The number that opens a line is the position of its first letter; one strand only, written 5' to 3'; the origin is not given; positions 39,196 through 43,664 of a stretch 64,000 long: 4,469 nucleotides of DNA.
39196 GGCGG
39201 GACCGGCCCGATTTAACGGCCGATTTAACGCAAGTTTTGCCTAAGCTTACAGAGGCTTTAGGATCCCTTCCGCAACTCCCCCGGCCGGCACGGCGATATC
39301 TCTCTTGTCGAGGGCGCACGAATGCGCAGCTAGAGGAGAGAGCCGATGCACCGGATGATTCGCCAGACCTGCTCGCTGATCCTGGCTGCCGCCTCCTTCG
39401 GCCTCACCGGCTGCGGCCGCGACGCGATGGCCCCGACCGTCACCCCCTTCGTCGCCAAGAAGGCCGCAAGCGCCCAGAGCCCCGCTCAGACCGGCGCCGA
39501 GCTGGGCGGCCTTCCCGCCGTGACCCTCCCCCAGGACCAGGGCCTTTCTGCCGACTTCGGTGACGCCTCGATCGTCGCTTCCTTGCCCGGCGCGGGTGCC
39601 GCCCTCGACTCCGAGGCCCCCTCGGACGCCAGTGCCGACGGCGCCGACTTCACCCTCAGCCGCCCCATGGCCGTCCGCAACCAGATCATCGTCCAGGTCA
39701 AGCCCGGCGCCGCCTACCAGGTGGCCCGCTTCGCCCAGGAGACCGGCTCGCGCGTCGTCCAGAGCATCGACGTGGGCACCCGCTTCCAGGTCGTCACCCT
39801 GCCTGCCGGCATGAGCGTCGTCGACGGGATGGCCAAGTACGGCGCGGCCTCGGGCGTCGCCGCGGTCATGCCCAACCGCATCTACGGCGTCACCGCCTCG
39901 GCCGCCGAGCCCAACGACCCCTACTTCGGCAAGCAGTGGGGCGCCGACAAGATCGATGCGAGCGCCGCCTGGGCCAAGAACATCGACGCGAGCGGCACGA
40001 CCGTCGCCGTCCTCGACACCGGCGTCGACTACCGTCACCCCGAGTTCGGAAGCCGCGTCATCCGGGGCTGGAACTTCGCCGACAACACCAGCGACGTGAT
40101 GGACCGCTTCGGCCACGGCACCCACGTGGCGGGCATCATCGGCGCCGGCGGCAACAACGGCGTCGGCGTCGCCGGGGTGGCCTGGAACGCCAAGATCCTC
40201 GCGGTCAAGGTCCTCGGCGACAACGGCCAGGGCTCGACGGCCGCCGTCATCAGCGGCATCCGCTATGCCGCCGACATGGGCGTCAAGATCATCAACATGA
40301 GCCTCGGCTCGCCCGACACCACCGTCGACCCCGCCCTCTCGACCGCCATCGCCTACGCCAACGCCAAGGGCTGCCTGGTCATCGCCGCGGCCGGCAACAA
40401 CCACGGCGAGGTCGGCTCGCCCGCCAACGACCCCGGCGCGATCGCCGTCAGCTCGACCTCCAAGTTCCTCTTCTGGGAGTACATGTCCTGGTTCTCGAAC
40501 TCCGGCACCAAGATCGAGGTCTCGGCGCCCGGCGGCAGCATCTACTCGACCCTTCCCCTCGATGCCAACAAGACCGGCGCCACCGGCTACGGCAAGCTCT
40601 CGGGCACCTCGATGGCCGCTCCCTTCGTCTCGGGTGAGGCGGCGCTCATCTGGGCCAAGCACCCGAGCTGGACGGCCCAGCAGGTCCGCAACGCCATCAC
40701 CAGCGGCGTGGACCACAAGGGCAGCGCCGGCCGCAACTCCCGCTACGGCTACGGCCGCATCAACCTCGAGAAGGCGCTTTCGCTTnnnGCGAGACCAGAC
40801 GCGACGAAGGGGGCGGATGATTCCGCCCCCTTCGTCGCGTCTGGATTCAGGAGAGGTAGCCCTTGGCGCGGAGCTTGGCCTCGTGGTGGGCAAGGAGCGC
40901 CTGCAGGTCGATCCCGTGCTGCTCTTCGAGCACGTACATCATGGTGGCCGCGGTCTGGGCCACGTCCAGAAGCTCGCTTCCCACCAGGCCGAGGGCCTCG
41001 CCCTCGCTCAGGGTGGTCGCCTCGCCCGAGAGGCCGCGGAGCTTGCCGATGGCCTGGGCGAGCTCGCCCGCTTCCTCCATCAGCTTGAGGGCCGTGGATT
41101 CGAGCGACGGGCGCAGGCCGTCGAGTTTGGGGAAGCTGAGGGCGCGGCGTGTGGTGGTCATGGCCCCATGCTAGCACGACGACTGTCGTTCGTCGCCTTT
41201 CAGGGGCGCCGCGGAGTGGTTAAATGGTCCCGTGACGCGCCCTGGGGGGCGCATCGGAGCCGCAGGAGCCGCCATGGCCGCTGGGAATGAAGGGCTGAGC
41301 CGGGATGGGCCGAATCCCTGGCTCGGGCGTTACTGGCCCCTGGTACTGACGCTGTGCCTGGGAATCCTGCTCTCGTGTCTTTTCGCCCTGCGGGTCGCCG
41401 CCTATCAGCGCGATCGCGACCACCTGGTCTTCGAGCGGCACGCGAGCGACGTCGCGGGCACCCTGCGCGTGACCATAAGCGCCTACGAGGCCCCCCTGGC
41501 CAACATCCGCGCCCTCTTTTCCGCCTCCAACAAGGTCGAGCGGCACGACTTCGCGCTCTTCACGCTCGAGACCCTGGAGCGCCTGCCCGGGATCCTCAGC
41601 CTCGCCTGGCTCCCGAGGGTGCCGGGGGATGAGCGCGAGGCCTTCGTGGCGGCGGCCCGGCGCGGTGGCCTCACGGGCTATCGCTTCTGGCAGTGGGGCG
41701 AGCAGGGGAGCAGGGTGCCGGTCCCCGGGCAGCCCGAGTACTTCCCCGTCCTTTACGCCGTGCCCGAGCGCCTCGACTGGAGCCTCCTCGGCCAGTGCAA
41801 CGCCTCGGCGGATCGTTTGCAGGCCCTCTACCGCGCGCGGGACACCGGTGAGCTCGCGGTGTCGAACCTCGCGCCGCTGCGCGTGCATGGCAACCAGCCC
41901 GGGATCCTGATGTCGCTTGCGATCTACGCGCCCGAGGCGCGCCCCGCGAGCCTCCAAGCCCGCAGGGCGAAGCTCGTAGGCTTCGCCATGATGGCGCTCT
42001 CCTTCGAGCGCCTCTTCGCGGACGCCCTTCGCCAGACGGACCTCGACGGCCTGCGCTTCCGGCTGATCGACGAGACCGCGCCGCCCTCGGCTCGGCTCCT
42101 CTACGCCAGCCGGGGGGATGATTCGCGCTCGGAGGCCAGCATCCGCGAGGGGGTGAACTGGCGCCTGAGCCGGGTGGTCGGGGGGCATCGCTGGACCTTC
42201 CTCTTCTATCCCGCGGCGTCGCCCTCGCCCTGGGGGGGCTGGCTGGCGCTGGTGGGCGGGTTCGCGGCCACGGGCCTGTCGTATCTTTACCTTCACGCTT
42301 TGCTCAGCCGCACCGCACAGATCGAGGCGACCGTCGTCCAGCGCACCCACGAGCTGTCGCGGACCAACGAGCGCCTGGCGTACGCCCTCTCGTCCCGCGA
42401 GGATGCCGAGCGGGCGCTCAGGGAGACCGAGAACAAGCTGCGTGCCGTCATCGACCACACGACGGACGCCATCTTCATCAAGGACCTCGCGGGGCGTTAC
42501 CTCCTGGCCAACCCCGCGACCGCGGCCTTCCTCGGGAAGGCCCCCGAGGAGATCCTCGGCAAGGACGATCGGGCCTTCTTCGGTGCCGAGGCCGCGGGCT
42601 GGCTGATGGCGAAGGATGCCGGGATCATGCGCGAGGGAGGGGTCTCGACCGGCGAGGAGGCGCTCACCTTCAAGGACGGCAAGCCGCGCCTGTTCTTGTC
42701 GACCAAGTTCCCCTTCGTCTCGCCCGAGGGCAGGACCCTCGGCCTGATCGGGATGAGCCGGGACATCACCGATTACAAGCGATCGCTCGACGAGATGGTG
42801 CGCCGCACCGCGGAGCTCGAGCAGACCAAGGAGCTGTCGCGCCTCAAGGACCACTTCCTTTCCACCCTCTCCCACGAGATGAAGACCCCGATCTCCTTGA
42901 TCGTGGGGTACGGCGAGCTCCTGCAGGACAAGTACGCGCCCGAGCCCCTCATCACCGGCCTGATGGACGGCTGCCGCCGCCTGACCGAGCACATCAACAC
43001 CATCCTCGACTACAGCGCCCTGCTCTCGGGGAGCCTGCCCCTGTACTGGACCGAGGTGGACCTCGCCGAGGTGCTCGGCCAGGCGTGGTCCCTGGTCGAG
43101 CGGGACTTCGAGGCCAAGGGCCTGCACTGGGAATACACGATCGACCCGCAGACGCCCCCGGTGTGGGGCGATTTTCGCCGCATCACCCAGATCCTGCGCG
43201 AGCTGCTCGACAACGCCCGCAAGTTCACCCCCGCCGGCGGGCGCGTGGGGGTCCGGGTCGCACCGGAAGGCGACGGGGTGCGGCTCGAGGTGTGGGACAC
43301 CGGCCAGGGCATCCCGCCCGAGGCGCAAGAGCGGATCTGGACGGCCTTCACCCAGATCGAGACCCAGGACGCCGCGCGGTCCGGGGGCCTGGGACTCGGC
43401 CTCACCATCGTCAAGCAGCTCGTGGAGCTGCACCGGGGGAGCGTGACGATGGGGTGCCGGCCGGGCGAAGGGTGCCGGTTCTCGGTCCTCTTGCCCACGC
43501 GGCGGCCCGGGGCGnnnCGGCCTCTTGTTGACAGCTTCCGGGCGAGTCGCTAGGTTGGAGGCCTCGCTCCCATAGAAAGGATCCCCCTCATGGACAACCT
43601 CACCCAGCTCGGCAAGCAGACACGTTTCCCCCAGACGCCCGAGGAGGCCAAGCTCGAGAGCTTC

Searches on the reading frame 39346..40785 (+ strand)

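Call 30: search_protein_families(library=pfam, proteins=[window:39346-40785:+], max_evalue=0.001)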
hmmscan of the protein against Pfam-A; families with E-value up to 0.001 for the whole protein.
window:39346-40785:+ (480 aa): 2 families
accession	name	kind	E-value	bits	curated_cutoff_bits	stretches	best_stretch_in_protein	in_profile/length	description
PF00082.27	Peptidase_S8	-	7.3e-62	209.7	21.8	1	216-470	2-288/288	Subtilase family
PF22148.1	Fervidolysin_NPro-like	-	3.8e-08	34.1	21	1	104-177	10-81/81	Fervidolysin N-terminal prodomain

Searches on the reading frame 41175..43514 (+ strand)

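Call 68: search_protein_families(library=pfam, proteins=[window:41175-43514:+], max_evalue=0.00001)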
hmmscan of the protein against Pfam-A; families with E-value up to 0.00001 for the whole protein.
window:41175-43514:+ (780 aa): 6 families
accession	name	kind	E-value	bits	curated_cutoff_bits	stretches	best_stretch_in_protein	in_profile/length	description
PF03924.19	CHASE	-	2e-34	119.4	25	1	120-310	2-189/189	CHASE domain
PF02518.31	HATPase_c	-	2.4e-28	99.2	26.4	1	665-776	1-110/111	Histidine kinase-, DNA gyrase B-, and HSP90-like ATPase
PF08448.16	PAS_4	-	1.8e-17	64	23.1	1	427-534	2-108/110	PAS fold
PF00989.32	PAS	-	3.3e-10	40.4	22.6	1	421-531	2-113/113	PAS fold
PF00512.31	HisKA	-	5.2e-10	39.7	26.9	1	558-616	2-63/66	His Kinase A (phospho-acceptor) domain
PF13426.13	PAS_9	-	2e-09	38.1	27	1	431-533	2-103/103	PAS domain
